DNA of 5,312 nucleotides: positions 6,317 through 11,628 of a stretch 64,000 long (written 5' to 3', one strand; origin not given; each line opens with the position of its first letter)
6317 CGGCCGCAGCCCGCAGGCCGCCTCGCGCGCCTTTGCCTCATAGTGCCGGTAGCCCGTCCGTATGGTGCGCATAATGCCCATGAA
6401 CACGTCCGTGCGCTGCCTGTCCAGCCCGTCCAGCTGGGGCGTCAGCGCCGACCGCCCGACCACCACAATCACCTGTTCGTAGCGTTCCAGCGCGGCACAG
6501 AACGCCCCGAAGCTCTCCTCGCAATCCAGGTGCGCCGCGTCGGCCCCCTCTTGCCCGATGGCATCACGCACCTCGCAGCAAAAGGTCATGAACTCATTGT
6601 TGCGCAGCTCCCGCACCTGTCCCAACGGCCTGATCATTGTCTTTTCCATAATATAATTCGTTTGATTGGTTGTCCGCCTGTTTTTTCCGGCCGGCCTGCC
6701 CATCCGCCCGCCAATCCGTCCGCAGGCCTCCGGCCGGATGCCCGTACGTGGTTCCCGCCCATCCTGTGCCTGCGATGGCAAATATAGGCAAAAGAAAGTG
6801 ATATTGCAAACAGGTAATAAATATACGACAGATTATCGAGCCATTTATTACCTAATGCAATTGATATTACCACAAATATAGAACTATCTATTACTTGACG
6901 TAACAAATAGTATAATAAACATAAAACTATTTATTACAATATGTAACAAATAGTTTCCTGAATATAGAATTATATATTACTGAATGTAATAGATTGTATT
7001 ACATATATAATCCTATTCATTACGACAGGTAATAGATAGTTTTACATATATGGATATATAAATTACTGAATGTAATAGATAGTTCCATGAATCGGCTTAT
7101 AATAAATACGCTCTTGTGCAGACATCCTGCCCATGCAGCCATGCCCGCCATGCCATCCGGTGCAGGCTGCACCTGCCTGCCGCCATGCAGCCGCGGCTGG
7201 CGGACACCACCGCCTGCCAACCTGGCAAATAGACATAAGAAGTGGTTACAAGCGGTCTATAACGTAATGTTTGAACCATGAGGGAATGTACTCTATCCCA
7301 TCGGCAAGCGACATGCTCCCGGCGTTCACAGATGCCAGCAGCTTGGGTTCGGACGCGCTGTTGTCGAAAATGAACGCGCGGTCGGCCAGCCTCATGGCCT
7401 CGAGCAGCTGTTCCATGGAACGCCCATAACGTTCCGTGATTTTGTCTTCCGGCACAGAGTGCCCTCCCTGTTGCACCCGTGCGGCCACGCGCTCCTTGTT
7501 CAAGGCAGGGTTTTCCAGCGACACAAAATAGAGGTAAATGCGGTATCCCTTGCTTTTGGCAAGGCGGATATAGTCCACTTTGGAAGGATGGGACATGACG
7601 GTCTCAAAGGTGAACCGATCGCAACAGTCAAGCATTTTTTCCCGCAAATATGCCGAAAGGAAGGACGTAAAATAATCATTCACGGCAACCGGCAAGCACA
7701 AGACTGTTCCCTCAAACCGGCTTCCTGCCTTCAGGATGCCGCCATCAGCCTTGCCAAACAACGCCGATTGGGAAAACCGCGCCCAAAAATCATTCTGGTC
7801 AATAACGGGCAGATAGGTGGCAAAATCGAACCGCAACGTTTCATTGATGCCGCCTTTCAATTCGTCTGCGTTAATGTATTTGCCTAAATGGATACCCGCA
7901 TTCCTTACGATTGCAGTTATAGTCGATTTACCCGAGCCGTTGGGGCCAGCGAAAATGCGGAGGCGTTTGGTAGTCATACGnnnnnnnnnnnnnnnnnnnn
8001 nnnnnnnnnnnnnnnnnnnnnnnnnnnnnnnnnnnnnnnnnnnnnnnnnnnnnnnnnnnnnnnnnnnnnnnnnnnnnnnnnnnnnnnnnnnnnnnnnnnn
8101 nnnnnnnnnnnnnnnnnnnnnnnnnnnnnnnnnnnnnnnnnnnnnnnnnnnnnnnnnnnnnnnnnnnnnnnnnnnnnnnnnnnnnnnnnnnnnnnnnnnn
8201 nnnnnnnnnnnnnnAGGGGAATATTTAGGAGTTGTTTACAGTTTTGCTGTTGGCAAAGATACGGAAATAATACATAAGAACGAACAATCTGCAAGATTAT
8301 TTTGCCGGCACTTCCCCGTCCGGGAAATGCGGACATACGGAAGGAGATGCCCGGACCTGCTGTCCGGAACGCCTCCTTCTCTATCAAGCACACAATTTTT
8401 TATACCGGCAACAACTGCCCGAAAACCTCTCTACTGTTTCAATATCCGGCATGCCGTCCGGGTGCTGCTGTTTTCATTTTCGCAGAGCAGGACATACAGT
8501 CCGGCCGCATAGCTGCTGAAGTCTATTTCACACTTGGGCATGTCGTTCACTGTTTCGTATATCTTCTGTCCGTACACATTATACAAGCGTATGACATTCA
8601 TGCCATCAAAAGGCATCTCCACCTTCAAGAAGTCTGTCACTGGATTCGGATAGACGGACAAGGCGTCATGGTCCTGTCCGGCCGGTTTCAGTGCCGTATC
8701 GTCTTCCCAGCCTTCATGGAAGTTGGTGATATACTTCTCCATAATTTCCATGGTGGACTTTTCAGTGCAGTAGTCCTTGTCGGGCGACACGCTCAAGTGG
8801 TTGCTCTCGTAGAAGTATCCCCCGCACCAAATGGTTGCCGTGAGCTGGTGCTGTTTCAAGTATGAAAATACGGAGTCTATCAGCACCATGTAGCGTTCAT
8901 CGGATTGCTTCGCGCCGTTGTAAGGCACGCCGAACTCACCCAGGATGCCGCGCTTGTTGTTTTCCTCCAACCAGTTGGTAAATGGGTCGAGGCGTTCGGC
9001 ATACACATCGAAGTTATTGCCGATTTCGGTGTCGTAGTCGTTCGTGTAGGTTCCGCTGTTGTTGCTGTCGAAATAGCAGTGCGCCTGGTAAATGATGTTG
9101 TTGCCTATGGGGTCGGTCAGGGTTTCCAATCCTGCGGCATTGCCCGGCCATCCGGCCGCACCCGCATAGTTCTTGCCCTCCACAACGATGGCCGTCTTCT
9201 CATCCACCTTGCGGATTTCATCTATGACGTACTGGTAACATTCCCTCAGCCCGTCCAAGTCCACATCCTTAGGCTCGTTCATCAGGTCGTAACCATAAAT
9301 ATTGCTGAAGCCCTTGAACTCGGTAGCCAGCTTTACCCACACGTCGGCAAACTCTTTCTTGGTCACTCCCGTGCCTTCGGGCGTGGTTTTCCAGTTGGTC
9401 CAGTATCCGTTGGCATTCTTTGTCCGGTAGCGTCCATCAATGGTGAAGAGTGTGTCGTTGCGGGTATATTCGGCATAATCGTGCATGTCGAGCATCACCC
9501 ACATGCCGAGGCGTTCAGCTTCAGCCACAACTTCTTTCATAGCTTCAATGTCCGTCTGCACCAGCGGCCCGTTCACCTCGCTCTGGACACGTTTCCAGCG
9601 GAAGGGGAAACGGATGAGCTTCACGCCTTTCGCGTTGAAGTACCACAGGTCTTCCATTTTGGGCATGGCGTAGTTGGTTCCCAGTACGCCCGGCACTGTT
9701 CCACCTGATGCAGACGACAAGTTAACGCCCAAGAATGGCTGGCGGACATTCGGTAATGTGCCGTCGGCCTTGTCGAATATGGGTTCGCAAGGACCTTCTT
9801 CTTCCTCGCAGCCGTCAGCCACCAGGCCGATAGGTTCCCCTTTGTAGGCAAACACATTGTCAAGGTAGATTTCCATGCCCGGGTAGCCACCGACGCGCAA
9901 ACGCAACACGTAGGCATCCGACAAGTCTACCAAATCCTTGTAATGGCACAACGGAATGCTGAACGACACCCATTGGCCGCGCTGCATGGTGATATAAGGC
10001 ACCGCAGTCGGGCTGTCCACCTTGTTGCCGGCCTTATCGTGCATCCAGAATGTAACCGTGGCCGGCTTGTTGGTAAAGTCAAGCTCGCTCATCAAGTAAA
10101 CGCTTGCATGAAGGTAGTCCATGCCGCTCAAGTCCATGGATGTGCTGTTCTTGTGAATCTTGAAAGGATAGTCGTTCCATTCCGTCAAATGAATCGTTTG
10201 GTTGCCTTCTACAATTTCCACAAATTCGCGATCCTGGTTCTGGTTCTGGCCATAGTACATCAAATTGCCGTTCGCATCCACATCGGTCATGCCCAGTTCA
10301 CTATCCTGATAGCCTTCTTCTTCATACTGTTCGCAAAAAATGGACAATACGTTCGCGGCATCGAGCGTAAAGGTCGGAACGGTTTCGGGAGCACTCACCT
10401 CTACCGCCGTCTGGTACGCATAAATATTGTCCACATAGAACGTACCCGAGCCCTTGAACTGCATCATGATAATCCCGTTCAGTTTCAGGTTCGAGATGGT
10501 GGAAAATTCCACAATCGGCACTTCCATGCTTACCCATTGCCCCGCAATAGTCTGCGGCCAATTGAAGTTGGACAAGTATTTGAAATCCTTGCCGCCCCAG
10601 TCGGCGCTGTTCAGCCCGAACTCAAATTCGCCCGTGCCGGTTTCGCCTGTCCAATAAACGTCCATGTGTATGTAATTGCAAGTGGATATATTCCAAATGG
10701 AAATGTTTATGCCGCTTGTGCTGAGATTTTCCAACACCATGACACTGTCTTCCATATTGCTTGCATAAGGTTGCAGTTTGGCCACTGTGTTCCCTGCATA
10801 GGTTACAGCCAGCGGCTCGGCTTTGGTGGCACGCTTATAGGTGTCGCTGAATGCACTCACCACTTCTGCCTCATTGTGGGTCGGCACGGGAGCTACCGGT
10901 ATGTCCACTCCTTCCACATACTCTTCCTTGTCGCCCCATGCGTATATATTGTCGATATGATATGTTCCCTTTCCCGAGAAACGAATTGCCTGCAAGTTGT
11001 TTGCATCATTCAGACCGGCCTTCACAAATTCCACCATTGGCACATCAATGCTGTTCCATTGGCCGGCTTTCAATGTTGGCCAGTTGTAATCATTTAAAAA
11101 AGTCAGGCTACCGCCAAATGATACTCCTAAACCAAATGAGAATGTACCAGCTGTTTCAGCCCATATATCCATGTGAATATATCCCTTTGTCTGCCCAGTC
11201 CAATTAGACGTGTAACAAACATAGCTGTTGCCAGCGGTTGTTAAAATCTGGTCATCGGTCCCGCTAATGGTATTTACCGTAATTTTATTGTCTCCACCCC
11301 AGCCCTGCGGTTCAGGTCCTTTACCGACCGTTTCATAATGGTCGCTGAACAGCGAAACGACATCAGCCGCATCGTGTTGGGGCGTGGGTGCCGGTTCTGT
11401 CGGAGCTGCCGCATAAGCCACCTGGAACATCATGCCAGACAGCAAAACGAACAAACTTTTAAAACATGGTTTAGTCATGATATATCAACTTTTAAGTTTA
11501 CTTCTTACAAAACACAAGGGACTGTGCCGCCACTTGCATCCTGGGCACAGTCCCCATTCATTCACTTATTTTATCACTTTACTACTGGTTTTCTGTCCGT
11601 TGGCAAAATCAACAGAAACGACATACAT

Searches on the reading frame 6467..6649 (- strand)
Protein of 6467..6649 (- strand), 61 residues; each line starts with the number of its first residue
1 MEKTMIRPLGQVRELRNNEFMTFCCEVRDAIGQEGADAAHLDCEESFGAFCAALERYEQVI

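Call 104: search_protein_families(library=pfam, proteins=[window:6467-6649:-], max_evalue=10)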
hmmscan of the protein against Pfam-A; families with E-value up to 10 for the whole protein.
seq(61 aa): 0 families
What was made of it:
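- Closest known: Ribbon-helix-helix operator/centromere binders with repeat arrays. Different: DUF6261 has no beta-strand in either AF2 model, no RHH Pfam hit (call 104) and no Foldseek hit.
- Tried and rejected: Pfam on the N-terminal 60 aa, looking for RHH or HTH, found nothing (call 104).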

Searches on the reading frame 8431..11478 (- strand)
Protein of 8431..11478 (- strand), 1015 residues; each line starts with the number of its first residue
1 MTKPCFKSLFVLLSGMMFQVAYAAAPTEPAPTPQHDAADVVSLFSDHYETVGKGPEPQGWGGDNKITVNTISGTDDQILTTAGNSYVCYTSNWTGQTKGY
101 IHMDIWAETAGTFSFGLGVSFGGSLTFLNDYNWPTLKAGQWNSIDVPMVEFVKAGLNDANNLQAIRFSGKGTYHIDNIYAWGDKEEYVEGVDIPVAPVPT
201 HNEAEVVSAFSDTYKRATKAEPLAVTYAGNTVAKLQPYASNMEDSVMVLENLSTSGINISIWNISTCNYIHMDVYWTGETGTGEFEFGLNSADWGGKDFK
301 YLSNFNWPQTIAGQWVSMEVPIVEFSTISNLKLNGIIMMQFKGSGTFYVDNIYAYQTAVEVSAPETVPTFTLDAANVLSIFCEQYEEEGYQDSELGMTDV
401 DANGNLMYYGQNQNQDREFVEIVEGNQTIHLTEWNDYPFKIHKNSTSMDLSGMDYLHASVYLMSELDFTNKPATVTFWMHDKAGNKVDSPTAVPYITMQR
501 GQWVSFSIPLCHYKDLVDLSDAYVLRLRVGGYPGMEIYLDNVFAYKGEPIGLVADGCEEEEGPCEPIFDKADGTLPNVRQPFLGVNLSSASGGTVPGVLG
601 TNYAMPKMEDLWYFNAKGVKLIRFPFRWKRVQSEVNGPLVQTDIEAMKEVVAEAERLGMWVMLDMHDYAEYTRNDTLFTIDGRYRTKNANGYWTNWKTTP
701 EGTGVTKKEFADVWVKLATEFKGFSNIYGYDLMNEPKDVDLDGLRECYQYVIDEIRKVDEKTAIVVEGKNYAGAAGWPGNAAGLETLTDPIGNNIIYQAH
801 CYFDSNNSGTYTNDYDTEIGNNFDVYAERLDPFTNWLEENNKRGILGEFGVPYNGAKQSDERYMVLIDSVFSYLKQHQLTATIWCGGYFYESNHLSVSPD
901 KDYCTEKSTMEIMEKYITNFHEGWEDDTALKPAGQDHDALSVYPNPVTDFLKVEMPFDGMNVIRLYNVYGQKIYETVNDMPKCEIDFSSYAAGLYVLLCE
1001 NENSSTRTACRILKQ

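Call 12: search_protein_families(library=pfam, proteins=[window:8431-11478:-], max_evalue=0.001)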
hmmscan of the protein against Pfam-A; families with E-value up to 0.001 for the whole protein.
window:8431-11478:- (1015 aa): 2 families
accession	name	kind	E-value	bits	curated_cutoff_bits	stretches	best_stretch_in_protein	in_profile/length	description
PF00150.24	Cellulase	-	1.8e-40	139.6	23.5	1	600-887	18-269/272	Cellulase (glycosyl hydrolase family 5)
PF18962.6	Por_Secre_tail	-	5.2e-09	36.7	27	1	942-1006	1-69/75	Secretion system C-terminal sorting domain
